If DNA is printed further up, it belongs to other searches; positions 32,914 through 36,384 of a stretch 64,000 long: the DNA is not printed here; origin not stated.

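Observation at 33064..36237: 1058-aa extracellular protein built from more than 20 '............' Cys-knot-like repeats plus a Gly-rich beta-helix-like tail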

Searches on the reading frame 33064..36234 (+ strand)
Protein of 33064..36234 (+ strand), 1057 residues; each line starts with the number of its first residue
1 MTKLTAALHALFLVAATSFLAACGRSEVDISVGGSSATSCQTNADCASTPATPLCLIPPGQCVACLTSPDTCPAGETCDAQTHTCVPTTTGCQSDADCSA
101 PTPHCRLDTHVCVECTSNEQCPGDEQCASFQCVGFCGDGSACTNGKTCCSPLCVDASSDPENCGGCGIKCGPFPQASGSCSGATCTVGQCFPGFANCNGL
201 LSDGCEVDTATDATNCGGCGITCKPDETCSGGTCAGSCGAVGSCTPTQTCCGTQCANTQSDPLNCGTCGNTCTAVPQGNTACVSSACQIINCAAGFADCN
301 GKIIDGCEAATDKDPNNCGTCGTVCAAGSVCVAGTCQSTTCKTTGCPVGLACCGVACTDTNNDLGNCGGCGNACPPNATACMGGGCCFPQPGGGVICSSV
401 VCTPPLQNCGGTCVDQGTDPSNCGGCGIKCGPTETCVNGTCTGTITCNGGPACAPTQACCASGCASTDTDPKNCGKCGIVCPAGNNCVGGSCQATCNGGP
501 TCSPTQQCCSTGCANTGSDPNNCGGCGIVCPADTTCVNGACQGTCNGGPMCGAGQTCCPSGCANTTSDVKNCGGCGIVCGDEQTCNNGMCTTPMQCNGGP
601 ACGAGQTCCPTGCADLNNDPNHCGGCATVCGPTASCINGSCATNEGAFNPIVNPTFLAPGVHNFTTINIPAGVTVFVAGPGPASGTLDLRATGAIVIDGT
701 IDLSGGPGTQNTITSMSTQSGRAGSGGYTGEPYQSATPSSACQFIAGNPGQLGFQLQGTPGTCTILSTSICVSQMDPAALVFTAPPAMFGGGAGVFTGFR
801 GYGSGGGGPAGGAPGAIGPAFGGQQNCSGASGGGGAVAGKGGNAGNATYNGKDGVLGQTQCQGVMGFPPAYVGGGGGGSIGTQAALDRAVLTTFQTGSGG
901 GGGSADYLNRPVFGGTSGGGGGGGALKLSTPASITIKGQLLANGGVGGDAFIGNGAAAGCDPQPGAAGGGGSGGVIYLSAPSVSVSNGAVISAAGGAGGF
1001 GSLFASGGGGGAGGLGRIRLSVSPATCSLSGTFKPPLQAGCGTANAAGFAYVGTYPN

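Call 4: search_protein_families(library=pfam, proteins=[window:33064-36234:+], max_evalue=1)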
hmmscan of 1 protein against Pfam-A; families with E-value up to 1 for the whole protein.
window:33064-36234:+ (1057 aa): 1 family
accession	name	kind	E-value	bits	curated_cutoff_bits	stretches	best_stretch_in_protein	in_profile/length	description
PF04885.19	Stig1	-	1.6e-26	93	24.1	9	451-493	41-83/85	Stigma-specific STIG1-like protein family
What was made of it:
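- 33469..34998 (+): Stig1-type / MXAN_6577-like repeat array (aa 136-645): 10 units, 96 Cys, spacing 49-56 aa. This is the predicted disulfide-rich stalk. PF04885: E 1.6e-26, 9 stretches (call 4).
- On Pfam PF04885 Stig1: 93 bits against 24.1, E 1.6e-26, 9 stretches (call 4).
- Closest known: Pfam PF04885 Stig1. Same: The protein scores 93 bits against a gathering score of 24.1, in 9 matched stretches (call 4).
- Pfam membership is met (call 4).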

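Call 5: search_protein_families(library=ncbifam, proteins=[window:33064-36234:+], max_evalue=1)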
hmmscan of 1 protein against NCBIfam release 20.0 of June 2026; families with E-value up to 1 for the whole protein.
window:33064-36234:+ (1057 aa): 1 family
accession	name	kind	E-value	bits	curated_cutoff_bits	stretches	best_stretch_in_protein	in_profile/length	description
NF041328.1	C_rich_MXAN6577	subfamily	2.2e-51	173.6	100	5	398-500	17-109/145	MXAN_6577-like cysteine-rich protein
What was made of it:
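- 33469..34998 (+): NF041328: E 2.2e-51 (call 5).
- On NCBIfam NF041328 MXAN_6577-like cysteine-rich protein: 173.6 bits against 100, E 2.2e-51 (call 5).
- On TraA-type myxobacterial Cys-rich repeat (TIGR04201) and MYXO-CTERM (TIGR03901): The NCBIfam scan at E <= 1 returned only NF041328 (call 5).
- Closest known: NCBIfam NF041328, MXAN_6577-like cysteine-rich protein. Same: Matched above the cut-off: 173.6 bits against 100, in 5 stretches (call 5).
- Stig1 and NF041328 are both matched above their thresholds (calls 4, 5).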

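Call 10: search_solved_structures(query=window:33064-36234:+, max_evalue=1, show_alignments=2)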
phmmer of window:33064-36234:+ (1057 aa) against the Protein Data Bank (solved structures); distinct sequences matched with E-value up to 1: 2.
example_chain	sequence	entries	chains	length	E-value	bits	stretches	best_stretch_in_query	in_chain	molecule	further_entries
7ui1_H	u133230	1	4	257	0.58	11.4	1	988-1049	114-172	230AL-37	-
8bec_A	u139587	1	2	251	0.67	11.1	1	987-1054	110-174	pT1375 single-chain Fv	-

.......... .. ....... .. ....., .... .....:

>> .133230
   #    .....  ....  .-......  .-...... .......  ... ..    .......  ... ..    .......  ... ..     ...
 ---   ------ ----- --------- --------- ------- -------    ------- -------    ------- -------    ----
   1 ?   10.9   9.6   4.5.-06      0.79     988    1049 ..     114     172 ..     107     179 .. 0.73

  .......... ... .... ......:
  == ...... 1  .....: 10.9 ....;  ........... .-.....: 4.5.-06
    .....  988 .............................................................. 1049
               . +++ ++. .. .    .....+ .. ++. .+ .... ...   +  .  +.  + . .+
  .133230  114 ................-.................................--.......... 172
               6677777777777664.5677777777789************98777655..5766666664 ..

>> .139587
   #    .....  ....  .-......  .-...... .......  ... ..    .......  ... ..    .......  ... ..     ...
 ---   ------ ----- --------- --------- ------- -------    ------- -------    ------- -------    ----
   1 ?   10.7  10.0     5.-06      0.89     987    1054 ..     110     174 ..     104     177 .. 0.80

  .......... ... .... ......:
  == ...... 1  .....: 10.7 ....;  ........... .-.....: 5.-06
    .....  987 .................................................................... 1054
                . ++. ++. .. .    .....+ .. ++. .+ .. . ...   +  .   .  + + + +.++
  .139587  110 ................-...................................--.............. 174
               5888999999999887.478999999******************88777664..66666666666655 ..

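Call 14: find_homologous_proteins(query=window:33064-36234:+, max_evalue=0.00001)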
Query window:33064-36234:+ (1057 aa): 3424 proteins with E <= 0.00001 among 8000 candidates; the best 120 are listed.
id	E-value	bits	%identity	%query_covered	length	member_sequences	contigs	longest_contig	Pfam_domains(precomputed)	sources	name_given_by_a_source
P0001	0.0e+0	2309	100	100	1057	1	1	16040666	PF04885.20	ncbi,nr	ncbi:Hypothetical protein A7982_03768 [Minicystis rosea]|nr:Hypothetical protein A7982_03768 [Minicy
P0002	0.0e+0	1457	65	94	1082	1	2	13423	PF04885.20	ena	-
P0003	0.0e+0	1380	57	90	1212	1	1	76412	PF04885.20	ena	-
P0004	0.0e+0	1298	55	100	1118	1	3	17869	PF04885.20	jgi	jgi:hypothetical protein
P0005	0.0e+0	1197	52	89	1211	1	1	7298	PF04885.20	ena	-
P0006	0.0e+0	1162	57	100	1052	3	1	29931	PF04885.20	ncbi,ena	-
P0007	0.0e+0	1131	55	99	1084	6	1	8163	PF04885.20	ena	-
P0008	0.0e+0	1130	56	89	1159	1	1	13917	PF04885.20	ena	-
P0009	0.0e+0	1118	62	89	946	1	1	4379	PF04885.20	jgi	jgi:hypothetical protein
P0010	0.0e+0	1116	55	92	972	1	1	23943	PF04885.20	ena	-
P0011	0.0e+0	1099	56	72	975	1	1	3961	PF04885.20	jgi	jgi:hypothetical protein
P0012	0.0e+0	1081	50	95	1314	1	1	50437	PF04885.20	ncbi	-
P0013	0.0e+0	1034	55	80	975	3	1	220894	PF04885.20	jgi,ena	-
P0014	6.7e-291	987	51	100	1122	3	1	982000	PF04885.20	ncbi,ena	-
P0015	2.7e-287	975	51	100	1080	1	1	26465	PF04885.20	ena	-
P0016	1.6e-282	959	51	100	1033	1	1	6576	PF04885.20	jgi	-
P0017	5.9e-274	930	55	80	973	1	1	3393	PF04885.20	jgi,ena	-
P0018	1.3e-273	929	57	70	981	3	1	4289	PF04885.20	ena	-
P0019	9.9e-264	897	58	70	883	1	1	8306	PF04885.20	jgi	jgi:hypothetical protein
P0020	3.8e-263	895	56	76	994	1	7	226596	PF04885.20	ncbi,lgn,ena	-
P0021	6.5e-258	877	60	70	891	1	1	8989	PF04885.20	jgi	jgi:hypothetical protein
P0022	1.1e-256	873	54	77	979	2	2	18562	PF04885.20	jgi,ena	-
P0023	3.8e-256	872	59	70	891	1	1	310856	PF04885.20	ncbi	-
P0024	5.4e-247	841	47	92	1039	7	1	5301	PF04885.20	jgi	jgi:hypothetical protein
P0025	9.9e-240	817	56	70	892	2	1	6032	PF04885.20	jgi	jgi:hypothetical protein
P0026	3.5e-229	782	59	66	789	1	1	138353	PF04885.20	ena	-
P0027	2.5e-225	769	52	72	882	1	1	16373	PF04885.20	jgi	jgi:hypothetical protein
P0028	1.4e-223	764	41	60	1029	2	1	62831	PF04885.20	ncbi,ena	-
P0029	2.6e-216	740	47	94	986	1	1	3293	PF04885.20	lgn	-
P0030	1.0e-212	728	59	62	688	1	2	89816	PF04885.20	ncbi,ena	-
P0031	1.7e-205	704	63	55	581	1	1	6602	PF04885.20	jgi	jgi:hypothetical protein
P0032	5.4e-204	699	49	77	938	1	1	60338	PF04885.20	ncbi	ncbi:MAG: hypothetical protein R3A52_25625 [Polyangiales bacterium]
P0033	6.4e-204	699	46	87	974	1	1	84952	PF04885.20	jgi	-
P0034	9.3e-203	695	58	58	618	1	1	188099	PF04885.20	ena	-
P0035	4.0e-196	673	48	77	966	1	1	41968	PF04885.20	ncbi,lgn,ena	-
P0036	2.1e-194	667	56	67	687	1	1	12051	PF04885.20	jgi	jgi:Stigma-specific protein, Stig1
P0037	6.2e-190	652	51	67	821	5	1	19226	PF04885.20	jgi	jgi:hypothetical protein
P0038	6.7e-190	652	58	61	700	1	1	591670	PF04885.20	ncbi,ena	-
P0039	7.2e-184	632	50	67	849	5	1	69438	PF04885.20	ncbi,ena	-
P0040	3.1e-180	620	53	61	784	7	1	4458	PF04885.20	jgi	-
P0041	3.0e-175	604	51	57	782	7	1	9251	PF04885.20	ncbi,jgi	jgi:hypothetical protein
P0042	5.3e-169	583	51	57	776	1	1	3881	PF04885.20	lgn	-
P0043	3.4e-165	570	57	56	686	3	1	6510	PF04885.20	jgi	jgi:hypothetical protein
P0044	1.8e-161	558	39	46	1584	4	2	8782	PF04885.20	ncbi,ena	-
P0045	1.4e-156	542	33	46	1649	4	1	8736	PF04885.20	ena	-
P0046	2.6e-155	538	35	47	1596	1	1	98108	PF04885.20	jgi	-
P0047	1.1e-153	532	63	40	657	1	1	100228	PF04885.20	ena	-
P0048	2.6e-150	521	56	43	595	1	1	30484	PF04885.20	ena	-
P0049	1.7e-145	505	42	66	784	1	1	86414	PF04885.20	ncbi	ncbi:MAG: hypothetical protein U0324_42365, partial [Polyangiales bacterium]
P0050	1.2e-132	462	34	58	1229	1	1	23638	PF04885.20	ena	-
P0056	5.4e-123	431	40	40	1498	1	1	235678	PF00147.24,PF04885.20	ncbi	ncbi:MAG: fibrinogen-like YCDxxxxGGGW domain-containing protein [Polyangiales bacterium]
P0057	7.1e-122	427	35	36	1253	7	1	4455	PF04885.20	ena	-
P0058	3.0e-121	425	35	45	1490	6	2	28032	PF00147.24,PF04885.20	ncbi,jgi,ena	jgi:hypothetical protein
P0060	5.0e-120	421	33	57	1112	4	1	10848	PF18885.7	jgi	jgi:hypothetical protein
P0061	7.8e-120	420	34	59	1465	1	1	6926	PF04885.20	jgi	jgi:hypothetical protein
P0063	1.0e-118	416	34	45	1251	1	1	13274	PF04885.20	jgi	jgi:hypothetical protein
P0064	2.8e-117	412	30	58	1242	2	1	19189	PF04885.20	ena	-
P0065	3.9e-116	408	31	49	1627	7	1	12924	PF04885.20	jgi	jgi:hypothetical protein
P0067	1.3e-114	403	35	49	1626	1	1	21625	PF04885.20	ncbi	-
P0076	4.3e-109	384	34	42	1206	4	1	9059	PF04885.20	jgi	-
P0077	5.7e-108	381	34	43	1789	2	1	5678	PF00431.27,PF22352.3,PF22148.2,PF00082.28,PF18911.7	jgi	-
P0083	1.7e-105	373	38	32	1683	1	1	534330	PF04885.20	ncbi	ncbi:MAG: hypothetical protein U0324_10515 [Polyangiales bacterium]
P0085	6.0e-105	371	32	53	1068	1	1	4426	PF04885.20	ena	-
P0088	4.3e-102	361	37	36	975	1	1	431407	PF04885.20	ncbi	-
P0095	1.0e-99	353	34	54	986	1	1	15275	PF21722.5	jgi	jgi:hypothetical protein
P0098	9.1e-99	350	35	46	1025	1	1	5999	PF04885.20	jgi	jgi:hypothetical protein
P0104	9.3e-98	347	35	45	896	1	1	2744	PF04885.20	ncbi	ncbi:MAG: hypothetical protein WCJ30_13655, partial [Deltaproteobacteria bacterium]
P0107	1.8e-97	346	55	32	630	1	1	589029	PF04885.20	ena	-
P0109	5.3e-97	344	33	45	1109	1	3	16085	PF04885.20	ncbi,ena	-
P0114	1.8e-95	339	32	44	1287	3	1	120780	PF21722.5,PF04885.20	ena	-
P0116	7.3e-95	337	35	47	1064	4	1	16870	PF04885.20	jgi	jgi:hypothetical protein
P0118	8.3e-95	337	34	32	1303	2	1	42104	PF04885.20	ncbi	ncbi:MAG: hypothetical protein U0326_43040 [Polyangiales bacterium]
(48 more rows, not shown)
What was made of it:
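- Checked: It is 100% identical over its full length to M. rosea A7982_03768 (call 14).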

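Call 26: find_encoding_contigs(protein=window:33064-36234:+, flank=10000, max_places=3)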
Protein window:33064-36234:+ (1057 aa): no gene with exactly this product is on record in the collection.
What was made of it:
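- Tried and rejected: An exact look-up of the window protein in the contig index found no record (call 26).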

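Call 27: find_encoding_contigs(protein=P0014, flank=10000, max_places=3)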
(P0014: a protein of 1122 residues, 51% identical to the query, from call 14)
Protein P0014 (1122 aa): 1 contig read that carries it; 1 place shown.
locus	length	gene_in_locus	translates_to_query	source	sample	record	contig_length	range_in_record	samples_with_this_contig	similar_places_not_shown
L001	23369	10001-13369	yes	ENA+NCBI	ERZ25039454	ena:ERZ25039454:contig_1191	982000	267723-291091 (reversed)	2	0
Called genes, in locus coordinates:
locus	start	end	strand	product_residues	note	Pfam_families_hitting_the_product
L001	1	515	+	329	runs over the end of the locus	PF02867:Ribonuc_red_lgC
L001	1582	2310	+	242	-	PF12637:TSCPD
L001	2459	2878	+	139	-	-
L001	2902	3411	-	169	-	PF09900:DUF2127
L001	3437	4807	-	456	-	PF14356:DUF4403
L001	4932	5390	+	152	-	-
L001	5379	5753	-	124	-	-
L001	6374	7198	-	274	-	PF02900:LigB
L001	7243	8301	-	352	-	-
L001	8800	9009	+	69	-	-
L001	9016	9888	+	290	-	PF13509:S1_2, PF17783:WHD_CvfB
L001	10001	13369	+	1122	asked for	PF04885:Stig1 (faint)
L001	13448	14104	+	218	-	-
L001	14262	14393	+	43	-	-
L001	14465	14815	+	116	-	-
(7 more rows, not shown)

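Call 28: find_encoding_contigs(protein=P0006, flank=10000, max_places=3)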
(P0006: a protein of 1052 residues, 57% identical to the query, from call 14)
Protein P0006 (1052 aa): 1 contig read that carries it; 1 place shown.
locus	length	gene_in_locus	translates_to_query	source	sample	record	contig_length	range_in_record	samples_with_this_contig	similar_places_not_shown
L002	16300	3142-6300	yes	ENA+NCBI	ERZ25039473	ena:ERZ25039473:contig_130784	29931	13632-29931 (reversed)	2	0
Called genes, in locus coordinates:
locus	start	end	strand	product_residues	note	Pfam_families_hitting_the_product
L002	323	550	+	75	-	PF15723:MqsR_toxin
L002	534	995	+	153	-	PF07754:Ribosomal_aS21 (faint), PF15731:MqsA_antitoxin, PF12844:HTH_19 (weak), PF13560:HTH_31, PF01381:HTH_3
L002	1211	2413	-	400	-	PF00457:Glyco_hydro_11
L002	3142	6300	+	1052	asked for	PF04885:Stig1 (faint)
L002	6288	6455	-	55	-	-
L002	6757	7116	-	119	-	-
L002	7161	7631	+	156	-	-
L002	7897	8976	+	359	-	PF00150:Cellulase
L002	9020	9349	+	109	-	-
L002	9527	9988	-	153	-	PF10604:Polyketide_cyc2 (weak), PF08327:AHSA1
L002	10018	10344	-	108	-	PF12802:MarR_2 (weak), PF12840:HTH_20, PF01022:HTH_5 (weak)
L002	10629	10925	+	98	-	-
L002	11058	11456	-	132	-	PF08332:CaMKII_AD, PF14534:DUF4440, PF12680:SnoaL_2 (weak), PF13474:SnoaL_3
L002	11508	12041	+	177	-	PF09351:DUF1993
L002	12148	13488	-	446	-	-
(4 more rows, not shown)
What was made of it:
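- One orthologue lies near GH11 and cellulase genes (call 28).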

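Call 36: search_protein_families(library=pfam, proteins=[P0095, P0114, P0060, P0056, P0077], max_evalue=0.01)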
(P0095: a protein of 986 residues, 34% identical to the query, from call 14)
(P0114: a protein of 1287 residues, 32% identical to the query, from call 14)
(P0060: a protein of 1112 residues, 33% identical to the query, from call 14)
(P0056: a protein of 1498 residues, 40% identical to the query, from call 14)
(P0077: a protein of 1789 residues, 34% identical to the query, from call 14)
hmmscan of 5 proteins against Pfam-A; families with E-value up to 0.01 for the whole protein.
P0095 (986 aa): 3 families
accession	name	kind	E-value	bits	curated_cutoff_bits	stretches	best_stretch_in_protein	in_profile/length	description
PF21722.4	Gly_rich_2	-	5.4e-10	40.1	24.3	1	733-924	2-219/226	Glycine-rich domain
PF13948.11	DUF4215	-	0.00017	22.3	27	1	54-82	19-46/47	Domain of unknown function (DUF4215)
PF18884.5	TSP3_bac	-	0.0046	17.2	25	0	586-599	8-21/22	Bacterial TSP3 repeat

P0114 (1287 aa): 3 families
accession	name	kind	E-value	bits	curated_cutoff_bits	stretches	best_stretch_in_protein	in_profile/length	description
PF04885.19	Stig1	-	3e-14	53.7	24.1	2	84-138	33-83/85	Stigma-specific STIG1-like protein family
PF21722.4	Gly_rich_2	-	1.8e-06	28.6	24.3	1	1037-1283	4-225/226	Glycine-rich domain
PF21671.2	CPL1-like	-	0.00029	21.3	27.4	1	105-147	3-51/60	Protein CPL1-like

P0060 (1112 aa): 1 family
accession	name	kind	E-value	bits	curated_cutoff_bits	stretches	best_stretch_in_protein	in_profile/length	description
PF18885.6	DUF5648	-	2.2e-23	83.4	25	1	980-1107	2-134/134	Domain of unknown function (DUF5648)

P0056 (1498 aa): 3 families
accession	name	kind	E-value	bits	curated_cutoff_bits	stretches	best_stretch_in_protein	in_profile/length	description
PF04885.19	Stig1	-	1.1e-35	122.4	24.1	6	102-148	37-83/85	Stigma-specific STIG1-like protein family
PF00147.23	Fibrinogen_C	-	3.8e-06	27.3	22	1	1256-1304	2-48/221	Fibrinogen beta and gamma chains, C-terminal globular domain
PF21671.2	CPL1-like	-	0.00041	20.8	27.4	2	910-951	3-50/60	Protein CPL1-like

P0077 (1789 aa): 7 families
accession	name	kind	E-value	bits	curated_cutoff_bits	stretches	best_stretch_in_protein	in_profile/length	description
PF00082.27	Peptidase_S8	-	6.6e-59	200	21.8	1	154-414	3-273/288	Subtilase family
PF00431.26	CUB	-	3.4e-35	121.1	21.4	3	813-903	16-108/110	CUB domain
PF22148.1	Fervidolysin_NPro-like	-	5.8e-13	49.5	21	1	34-106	13-81/81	Fervidolysin N-terminal prodomain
PF18911.6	PKD_4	-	6.8e-08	32.9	27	1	445-525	3-76/85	PKD domain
PF22352.2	K319L-like_PKD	-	2.7e-06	27.7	27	1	450-531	1-82/84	K319L-like, PKD domain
PF02010.21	REJ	-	0.00025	20.2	25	1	449-532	89-173/452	REJ domain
PF21027.3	Sde0182_C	-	0.0059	17.6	27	0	461-489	1-29/83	Cellulose-binding protein Sde0182, C-terminal domain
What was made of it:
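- Stig1 stalks elsewhere carry other heads instead: Gly_rich_2, DUF5648, Fibrinogen_C (call 36).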
